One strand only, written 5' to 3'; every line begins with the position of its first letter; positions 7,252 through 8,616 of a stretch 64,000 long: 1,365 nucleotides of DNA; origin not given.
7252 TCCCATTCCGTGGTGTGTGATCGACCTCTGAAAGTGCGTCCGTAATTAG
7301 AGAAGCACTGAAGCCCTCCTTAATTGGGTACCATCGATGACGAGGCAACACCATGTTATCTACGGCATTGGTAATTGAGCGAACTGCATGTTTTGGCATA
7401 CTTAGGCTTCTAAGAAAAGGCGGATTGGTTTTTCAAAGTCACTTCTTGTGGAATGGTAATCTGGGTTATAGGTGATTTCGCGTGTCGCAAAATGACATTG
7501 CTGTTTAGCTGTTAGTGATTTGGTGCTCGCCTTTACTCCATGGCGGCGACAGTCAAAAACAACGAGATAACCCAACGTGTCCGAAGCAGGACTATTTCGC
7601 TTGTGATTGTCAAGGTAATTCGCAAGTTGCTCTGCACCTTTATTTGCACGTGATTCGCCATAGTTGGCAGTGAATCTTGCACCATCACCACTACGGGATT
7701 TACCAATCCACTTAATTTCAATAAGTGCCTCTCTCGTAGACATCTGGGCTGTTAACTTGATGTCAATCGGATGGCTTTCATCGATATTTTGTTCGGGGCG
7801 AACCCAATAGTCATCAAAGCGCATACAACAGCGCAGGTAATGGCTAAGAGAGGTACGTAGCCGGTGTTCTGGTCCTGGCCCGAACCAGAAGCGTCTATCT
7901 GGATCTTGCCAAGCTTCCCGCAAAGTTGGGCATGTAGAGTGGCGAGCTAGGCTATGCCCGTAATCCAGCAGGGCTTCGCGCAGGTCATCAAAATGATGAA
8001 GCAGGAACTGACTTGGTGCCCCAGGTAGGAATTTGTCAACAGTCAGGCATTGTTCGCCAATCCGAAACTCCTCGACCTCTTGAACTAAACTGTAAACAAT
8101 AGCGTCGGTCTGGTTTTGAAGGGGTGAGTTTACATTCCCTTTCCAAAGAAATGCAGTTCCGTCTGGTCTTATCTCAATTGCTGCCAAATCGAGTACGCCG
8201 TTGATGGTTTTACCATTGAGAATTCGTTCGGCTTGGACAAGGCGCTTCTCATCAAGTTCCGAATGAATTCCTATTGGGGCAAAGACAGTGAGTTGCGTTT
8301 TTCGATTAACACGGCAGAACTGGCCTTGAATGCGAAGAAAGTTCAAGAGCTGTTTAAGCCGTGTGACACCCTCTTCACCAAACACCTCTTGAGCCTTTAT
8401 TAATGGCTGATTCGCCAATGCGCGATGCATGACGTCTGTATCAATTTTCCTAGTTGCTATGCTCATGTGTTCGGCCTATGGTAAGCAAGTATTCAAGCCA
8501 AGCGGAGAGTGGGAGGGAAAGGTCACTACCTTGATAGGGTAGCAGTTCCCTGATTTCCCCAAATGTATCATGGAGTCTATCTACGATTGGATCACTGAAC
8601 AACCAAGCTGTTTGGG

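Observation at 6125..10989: Translationally coupled four-gene operon: Rad50/SMC-like ABC ATPase + 199-aa unknown + PD-(D/E)xK-like protein + SPPY methyltransferase; candidate undescribed defence system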

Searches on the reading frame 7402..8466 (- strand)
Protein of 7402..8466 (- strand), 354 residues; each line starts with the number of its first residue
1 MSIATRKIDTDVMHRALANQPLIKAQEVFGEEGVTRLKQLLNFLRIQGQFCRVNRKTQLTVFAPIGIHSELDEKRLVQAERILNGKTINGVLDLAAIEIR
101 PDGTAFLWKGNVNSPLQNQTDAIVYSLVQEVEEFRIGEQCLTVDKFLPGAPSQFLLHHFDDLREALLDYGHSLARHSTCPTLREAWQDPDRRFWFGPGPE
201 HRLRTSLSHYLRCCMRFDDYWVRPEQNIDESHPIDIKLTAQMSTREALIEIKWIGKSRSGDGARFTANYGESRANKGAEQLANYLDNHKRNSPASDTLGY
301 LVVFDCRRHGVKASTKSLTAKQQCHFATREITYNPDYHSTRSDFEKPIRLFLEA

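Call 3: search_protein_families(library=pfam, proteins=[window:7402-8466:-], max_evalue=0.1)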
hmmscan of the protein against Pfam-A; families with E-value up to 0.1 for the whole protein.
window:7402-8466:- (354 aa): 0 families

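Call 4: search_protein_families(library=padloc, proteins=[window:7402-8466:-], max_evalue=0.1)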
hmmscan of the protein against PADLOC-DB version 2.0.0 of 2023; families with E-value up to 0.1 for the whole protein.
window:7402-8466:- (354 aa): 0 families

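Call 5: search_protein_families(library=ncbifam, proteins=[window:7402-8466:-], max_evalue=0.1)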
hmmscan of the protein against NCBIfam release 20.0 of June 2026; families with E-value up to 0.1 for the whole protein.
window:7402-8466:- (354 aa): 1 family
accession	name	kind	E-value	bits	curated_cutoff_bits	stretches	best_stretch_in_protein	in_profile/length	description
NF058534.1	antiphage_HyoA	equivalog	0.061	10.9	1200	1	199-260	1288-1348/1430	NACHT domain-containing antiphage protein HyoA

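Call 7: find_homologous_proteins(query=window:7402-8466:-)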
Query window:7402-8466:- (354 aa): 31 proteins with E <= 0.001 among 2375 candidates.
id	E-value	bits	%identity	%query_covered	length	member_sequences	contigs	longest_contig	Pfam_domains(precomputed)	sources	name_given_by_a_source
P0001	1.9e-241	818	100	100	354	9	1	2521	-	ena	-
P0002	1.4e-142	493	61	100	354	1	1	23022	-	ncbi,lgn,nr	ncbi:MAG: hypothetical protein JNJ91_13280 [Flavobacteriales bacterium]|nr:hypothetical protein [Fla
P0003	1.7e-86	309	45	98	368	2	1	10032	-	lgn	-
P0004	3.1e-86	308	43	99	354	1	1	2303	-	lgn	-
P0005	8.4e-85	303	43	98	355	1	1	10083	-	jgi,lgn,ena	-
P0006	1.9e-84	302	44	98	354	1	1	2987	-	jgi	jgi:hypothetical protein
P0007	4.0e-82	294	43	99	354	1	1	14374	-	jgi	jgi:hypothetical protein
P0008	3.3e-75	272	40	94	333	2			-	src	-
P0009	1.2e-52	197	38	98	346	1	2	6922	-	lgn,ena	-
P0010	2.8e-51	193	37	92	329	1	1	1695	-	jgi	jgi:hypothetical protein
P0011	1.4e-50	191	37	93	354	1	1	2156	-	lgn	-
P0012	1.2e-47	181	35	97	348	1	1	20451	-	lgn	-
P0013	1.2e-46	178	33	98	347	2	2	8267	-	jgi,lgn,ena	jgi:hypothetical protein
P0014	2.9e-46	176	36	92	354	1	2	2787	-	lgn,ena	-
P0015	1.1e-45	174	36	97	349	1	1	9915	-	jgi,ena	-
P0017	3.4e-44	170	33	97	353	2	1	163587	-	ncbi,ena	-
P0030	6.9e-32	129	34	96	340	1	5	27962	-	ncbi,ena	-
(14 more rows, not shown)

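Call 9: find_encoding_contigs(protein=P0002, flank=8000, max_places=2)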
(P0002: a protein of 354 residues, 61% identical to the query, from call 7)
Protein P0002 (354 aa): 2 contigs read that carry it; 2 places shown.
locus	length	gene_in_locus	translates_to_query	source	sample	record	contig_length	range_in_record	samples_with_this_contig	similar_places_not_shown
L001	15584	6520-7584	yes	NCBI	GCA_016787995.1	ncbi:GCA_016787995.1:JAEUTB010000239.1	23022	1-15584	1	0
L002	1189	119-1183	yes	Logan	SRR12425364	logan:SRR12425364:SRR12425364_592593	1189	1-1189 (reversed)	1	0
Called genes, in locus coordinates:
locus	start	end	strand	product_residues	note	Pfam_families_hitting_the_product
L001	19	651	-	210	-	-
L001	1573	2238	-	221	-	PF00072:Response_reg, PF00196:GerE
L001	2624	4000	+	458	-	PF12161:HsdM_N, PF02384:N6_Mtase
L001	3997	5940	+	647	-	PF02463:SMC_N (faint), PF13476:AAA_23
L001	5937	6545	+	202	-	-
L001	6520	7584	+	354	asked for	-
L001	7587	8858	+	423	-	-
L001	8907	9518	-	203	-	PF01712:dNK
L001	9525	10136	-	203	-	PF03167:UDG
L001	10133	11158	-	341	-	PF05014:Nuc_deoxyrib_tr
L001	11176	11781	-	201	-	PF02223:Thymidylate_kin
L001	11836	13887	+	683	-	PF18766:SWI2_SNF2, PF22679:T1R_D3-like, PF11867:T1RH-like_C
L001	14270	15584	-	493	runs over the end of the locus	PF17164:DUF5122 (faint)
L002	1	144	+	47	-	?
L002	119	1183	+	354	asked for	-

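Call 10: find_encoding_contigs(protein=P0017, flank=8000, max_places=2)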
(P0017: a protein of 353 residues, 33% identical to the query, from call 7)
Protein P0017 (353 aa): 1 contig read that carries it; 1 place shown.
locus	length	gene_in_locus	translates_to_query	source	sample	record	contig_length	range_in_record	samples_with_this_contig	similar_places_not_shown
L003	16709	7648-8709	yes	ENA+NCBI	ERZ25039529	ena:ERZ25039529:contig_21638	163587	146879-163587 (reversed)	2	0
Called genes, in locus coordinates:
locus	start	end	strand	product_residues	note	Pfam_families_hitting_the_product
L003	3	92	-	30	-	?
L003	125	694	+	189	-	PF01370:Epimerase, PF04321:RmlD_sub_bind, PF16363:GDP_Man_Dehyd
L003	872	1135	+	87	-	PF01370:Epimerase, PF01073:3Beta_HSD (weak), PF16363:GDP_Man_Dehyd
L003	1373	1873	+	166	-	PF01370:Epimerase, PF16363:GDP_Man_Dehyd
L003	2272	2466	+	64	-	-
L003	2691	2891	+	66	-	-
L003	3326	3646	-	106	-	PF24732:ParE_like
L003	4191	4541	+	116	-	PF05973:Gp49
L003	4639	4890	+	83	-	PF13560:HTH_31, PF13744:HTH_37 (weak), PF01381:HTH_3, PF12844:HTH_19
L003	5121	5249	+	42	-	-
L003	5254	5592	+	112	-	PF10543:ORF6N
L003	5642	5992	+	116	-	PF05973:Gp49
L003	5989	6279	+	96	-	PF13744:HTH_37 (weak), PF13443:HTH_26 (weak)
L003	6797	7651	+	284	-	PF02463:SMC_N (faint), PF13476:AAA_23, PF13304:AAA_21 (faint)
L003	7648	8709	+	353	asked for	-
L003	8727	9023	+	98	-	-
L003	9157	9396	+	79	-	PF00665:rve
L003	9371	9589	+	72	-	PF13683:rve_3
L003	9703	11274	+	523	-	-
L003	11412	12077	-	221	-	PF12225:DUF5981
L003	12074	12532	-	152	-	PF02662:FlpD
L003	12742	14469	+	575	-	PF01494:FAD_binding_3, PF04820:Trp_halogenase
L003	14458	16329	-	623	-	PF14559:TPR_19 (weak), PF13414:TPR_11 (weak), PF07719:TPR_2 (weak), PF13414:TPR_11 (weak), PF13432:TPR_16, PF14559:TPR_19, PF00685:Sulfotransfer_1, PF13469:Sulfotransfer_3, +18 more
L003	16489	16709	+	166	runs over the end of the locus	PF01192:RNA_pol_Rpb6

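Call 11: find_encoding_contigs(protein=P0030, flank=8000, max_places=2)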
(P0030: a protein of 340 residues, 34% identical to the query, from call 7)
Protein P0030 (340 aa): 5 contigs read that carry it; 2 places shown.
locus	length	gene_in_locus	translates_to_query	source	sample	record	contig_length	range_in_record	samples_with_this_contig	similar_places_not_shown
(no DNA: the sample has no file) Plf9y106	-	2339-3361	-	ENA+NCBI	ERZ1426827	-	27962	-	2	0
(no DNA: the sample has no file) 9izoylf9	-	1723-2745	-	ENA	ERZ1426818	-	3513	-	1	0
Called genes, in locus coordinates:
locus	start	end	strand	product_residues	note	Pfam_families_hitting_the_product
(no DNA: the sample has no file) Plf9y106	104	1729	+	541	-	-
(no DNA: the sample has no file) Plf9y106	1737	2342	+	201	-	-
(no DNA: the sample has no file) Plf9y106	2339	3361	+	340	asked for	-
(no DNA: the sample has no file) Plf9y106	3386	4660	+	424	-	PF01555:N6_N4_Mtase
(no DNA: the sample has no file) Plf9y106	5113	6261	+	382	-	PF01041:DegT_DnrJ_EryC1, PF00155:Aminotran_1_2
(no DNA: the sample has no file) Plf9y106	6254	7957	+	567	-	PF13231:PMT_2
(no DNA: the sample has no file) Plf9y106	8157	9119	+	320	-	PF13641:Glyco_tranf_2_3, PF00535:Glycos_transf_2, PF10111:Glyco_tranf_2_2 (weak)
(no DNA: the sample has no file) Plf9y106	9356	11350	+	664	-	PF00551:Formyl_trans_N, PF02911:Formyl_trans_C, PF01370:Epimerase, PF16363:GDP_Man_Dehyd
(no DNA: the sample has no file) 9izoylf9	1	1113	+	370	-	?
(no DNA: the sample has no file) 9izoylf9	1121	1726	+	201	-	-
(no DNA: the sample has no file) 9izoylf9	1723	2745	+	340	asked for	-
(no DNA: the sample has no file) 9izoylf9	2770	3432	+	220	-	PF01555:N6_N4_Mtase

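Call 12: find_encoding_contigs(protein=P0012, flank=8000, max_places=2)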
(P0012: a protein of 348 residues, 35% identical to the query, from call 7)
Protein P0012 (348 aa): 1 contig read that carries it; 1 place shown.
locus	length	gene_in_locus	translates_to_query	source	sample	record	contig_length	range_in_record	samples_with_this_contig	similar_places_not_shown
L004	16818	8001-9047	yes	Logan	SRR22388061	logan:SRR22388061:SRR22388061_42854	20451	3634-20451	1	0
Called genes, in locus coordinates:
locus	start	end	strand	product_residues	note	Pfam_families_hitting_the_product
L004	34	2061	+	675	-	PF13476:AAA_23 (weak), PF13304:AAA_21 (faint)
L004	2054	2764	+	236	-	-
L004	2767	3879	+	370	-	-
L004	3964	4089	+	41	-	-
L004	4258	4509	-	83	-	-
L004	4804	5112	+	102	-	-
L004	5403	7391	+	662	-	PF02463:SMC_N (faint), PF13476:AAA_23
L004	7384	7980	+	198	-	-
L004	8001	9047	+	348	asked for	-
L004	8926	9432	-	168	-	PF05598:DUF772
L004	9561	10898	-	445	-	PF06527:TniQ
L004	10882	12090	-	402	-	-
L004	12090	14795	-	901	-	PF00665:rve, PF09299:Mu-transpos_C (weak)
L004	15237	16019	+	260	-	-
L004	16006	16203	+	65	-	-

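Call 14: find_related_loci(query=A1, collection=genome_contigs, flank=8000)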
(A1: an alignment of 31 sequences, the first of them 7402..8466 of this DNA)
Query A1 (354 aa) in genome_contigs; peptide patterns used: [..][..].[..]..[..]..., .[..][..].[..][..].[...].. (x = any residue, [..] = any of these).
163 stretches matched a pattern; 133 encode a relative of the query (tblastn E <= 1e-3); the best 80 are kept; 80 distinct loci.
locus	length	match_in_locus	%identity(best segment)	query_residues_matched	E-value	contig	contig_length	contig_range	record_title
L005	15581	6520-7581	61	1-354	4e-151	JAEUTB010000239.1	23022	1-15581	MAG: Flavobacteriales bacterium isolate new MAG-318 k141_3642571, whole genome shotgun sequence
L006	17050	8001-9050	44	3-353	3e-96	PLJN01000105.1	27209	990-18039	MAG: Acidobacteriaceae bacterium isolate palsa_191 73.20110800_P1M.59_contig_1583, whole genome shotgun sequence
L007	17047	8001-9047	41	4-353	8e-89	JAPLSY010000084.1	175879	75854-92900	MAG: Kiritimatiellaeota bacterium isolate LacPavin_0419_WC90_MAG_56_158 LacPavin_0419_WC90_scaffold_210135, whole genome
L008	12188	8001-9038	44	7-353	4e-92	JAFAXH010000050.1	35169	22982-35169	MAG: Verrucomicrobiota bacterium isolate CP_BM_RX_83 BM_RX_k147_7769850, whole genome shotgun sequence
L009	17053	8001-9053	41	2-353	3e-87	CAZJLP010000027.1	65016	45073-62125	MAG TPA_asm: uncultured Opitutaceae bacterium isolate binchicken_co174_45 genome assembly, contig: NODE_87_length_65016_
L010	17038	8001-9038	41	7-353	6e-85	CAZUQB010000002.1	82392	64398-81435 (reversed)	MAG TPA_asm: uncultured Opitutaceae bacterium isolate SRP262948_co1_78 genome assembly, contig: NODE_314_length_82392_co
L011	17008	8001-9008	39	10-353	2e-65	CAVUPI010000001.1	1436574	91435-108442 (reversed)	MAG: uncultured Acidobacteriota bacterium isolate MFD06092.bin.1.270 genome assembly, contig: contig_18427, whole genome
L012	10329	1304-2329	38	9-353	3e-64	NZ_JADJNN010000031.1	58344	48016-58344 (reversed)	MAG: Nannocystis sp. isolate EsbW_18-Q3-R4-48_MAXAC.145 tig00033070-10-582580, whole genome shotgun sequence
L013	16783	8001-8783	42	88-352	1e-62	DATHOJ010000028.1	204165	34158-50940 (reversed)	MAG TPA_asm: Bryobacteraceae bacterium isolate SMAG_U12681 k141_1703401, whole genome shotgun sequence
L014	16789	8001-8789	42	86-352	1e-62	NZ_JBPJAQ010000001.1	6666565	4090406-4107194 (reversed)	Paludibaculum fermentans strain T20B24 1, whole genome shotgun sequence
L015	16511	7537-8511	37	21-353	3e-62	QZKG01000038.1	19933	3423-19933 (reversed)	MAG: Gaiellales bacterium isolate SURF_19 Ga0104751_1004032, whole genome shotgun sequence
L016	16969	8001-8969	38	25-352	2e-61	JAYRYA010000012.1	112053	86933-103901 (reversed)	MAG: Zoogloea sp. isolate EBPR_s431bin.12 NODE_160_length_112053_cov_3.343942, whole genome shotgun sequence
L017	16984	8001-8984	37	21-353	2e-60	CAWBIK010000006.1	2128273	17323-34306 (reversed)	MAG: uncultured Acidobacteriota bacterium isolate MFD09212.bin.1.134 genome assembly, contig: contig_3970, whole genome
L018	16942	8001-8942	36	28-353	7e-58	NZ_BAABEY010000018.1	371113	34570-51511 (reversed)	Ravibacter arvi strain JCM 31920 sequence18, whole genome shotgun sequence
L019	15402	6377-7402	35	5-353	1e-57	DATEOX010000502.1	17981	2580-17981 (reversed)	MAG TPA_asm: Thermoanaerobaculia bacterium isolate SMAG_U9006 k141_2571087, whole genome shotgun sequence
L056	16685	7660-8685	33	10-351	4e-48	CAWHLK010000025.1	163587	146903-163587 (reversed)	MAG: uncultured archaeon isolate MFD04780.bin.2.59 genome assembly, contig: contig_21638, whole genome shotgun sequence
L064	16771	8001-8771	38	91-353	1e-46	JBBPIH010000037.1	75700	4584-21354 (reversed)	MAG: Acidobacteriota bacterium isolate BPF2-12-14_bin_2 NODE_37_length_75700_cov_27.093569, whole genome shotgun sequenc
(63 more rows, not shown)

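Call 15: find_related_loci(query=A1, collection=metagenome_contigs, flank=8000)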
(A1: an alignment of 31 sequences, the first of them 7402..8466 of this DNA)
Query A1 (354 aa) in metagenome_contigs; peptide patterns used: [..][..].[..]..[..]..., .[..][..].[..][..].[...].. (x = any residue, [..] = any of these).
384 stretches matched a pattern; 341 encode a relative of the query (tblastn E <= 1e-3); the best 80 are kept; 80 distinct loci.
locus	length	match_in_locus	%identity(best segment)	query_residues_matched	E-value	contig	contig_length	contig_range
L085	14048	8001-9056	45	1-353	2e-101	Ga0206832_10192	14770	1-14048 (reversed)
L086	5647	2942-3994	43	2-353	5e-93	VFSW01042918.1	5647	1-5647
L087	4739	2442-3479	44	7-353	1e-92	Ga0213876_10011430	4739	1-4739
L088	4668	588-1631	44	1-353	3e-92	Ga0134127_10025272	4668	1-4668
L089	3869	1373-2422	43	3-353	6e-92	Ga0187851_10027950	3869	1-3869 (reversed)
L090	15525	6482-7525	42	5-353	7e-91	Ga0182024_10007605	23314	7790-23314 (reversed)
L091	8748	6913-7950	43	7-353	7e-91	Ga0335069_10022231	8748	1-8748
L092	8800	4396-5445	43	1-353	1e-90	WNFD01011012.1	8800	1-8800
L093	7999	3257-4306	43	1-353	1e-90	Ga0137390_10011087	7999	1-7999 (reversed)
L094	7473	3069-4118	43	1-353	1e-90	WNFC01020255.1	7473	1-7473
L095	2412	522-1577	41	1-353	2e-93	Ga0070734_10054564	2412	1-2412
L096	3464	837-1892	41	1-353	2e-88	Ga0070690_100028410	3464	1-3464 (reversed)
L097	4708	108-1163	41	1-353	1e-87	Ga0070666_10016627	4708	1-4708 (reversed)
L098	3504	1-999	42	20-353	9e-86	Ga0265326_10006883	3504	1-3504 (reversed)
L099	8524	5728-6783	40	1-353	5e-82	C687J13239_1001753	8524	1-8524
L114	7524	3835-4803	37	26-352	5e-61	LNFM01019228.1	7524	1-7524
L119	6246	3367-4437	35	5-353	4e-59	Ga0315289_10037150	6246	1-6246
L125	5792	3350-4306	37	30-353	1e-57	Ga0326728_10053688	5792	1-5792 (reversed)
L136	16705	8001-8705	44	115-353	3e-56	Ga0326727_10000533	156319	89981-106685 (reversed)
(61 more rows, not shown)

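Call 37: search_solved_structures(query=A1, max_evalue=10)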
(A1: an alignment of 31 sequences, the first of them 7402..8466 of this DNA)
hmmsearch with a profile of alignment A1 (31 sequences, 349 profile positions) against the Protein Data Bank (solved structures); distinct sequences matched with E-value up to 10: 0.

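Call 44: predict_structure(alignment_id=A1)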
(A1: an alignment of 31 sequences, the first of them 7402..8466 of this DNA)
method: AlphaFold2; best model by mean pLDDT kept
length: 354 residues; sequences in the alignment: 31
mean_pLDDT: 87.6   pTM: 0.73
mean pLDDT of the five models: 87.6, 86.6, 86.5, 86.2, 84.7
residues with pLDDT >= 90: 207; 70-90: 116; 50-70: 26; < 50: 5
segments of 3 or more residues with pLDDT < 50: 1-5
pLDDT, mean of each block of 10 residues (from residue 1): 55 79 95 95 85 85 90 90 69 86 90 68 92 92 80 81 92 87 91 93 93 78 74 85 92 95 91 96 95 95 97 91 95 96 98 94
secondary structure, 60 per line:
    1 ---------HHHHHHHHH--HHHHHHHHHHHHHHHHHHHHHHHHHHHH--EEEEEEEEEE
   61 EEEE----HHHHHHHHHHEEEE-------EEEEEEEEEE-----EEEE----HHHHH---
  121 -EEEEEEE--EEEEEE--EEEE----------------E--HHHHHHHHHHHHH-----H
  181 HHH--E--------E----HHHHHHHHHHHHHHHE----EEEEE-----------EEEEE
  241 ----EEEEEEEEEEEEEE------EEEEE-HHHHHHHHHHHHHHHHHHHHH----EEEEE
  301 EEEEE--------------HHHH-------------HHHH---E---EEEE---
elements in order: H10-18 H21-48 E51-64 H69-78 E79-82 E90-99 E105-108 H113-117 E122-128 E131-136 E139-142 H162-174 H180-183 H200-214 E220-224 E236-240 E245-258 E265-269 H271-291 E296-305 H320-323 H337-340 E348-351

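Call 65: search_protein_families(library=pfam, alignment_id=A6, max_evalue=0.00001)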
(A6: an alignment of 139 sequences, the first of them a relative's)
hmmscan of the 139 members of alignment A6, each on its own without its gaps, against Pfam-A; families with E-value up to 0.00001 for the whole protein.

A. member 1, L005:2624-3997:+ (458 aa): 2 families
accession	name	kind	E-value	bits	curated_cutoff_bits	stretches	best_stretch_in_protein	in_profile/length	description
PF02384.22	N6_Mtase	-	1.3e-40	140.1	20.4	1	231-411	3-162/311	N-6 DNA Methylase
PF12161.14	HsdM_N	-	9.1e-19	68.9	24.5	1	80-219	2-135/135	HsdM N-terminal domain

B. families by the number of members that match (of 139 scanned): 113 families (the first 25 are shown)
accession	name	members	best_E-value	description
PF00580.27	UvrD-helicase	2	1.8e-85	UvrD/REP helicase N-terminal domain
PF13361.12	UvrD_C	2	1.5e-75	UvrD-like helicase C-terminal domain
PF02384.22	N6_Mtase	2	1.3e-40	N-6 DNA Methylase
PF00589.27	Phage_integrase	2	3e-30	Phage integrase family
PF00270.35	DEAD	2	1.1e-26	DEAD/DEAH box helicase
PF13588.12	HSDR_N_2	2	2.1e-26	Type I restriction enzyme R protein N terminus (HSDR_N)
PF13683.12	rve_3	2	1.2e-21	Integrase core domain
PF00271.37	Helicase_C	2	8e-21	Helicase conserved C-terminal domain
PF13245.12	AAA_19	2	2e-19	AAA domain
PF00903.31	Glyoxalase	2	2.1e-15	Glyoxalase/Bleomycin resistance protein/Dioxygenase superfamily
PF13538.12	UvrD_C_2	2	8.2e-11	UvrD-like helicase C-terminal domain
PF13560.12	HTH_31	2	2.2e-08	Helix-turn-helix domain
PF01381.28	HTH_3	2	1.9e-07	Helix-turn-helix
PF01039.27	Carboxyl_trans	1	3.3e-154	Carboxyl transferase domain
PF00120.29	Gln-synt_C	1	1.9e-131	Glutamine synthetase, catalytic domain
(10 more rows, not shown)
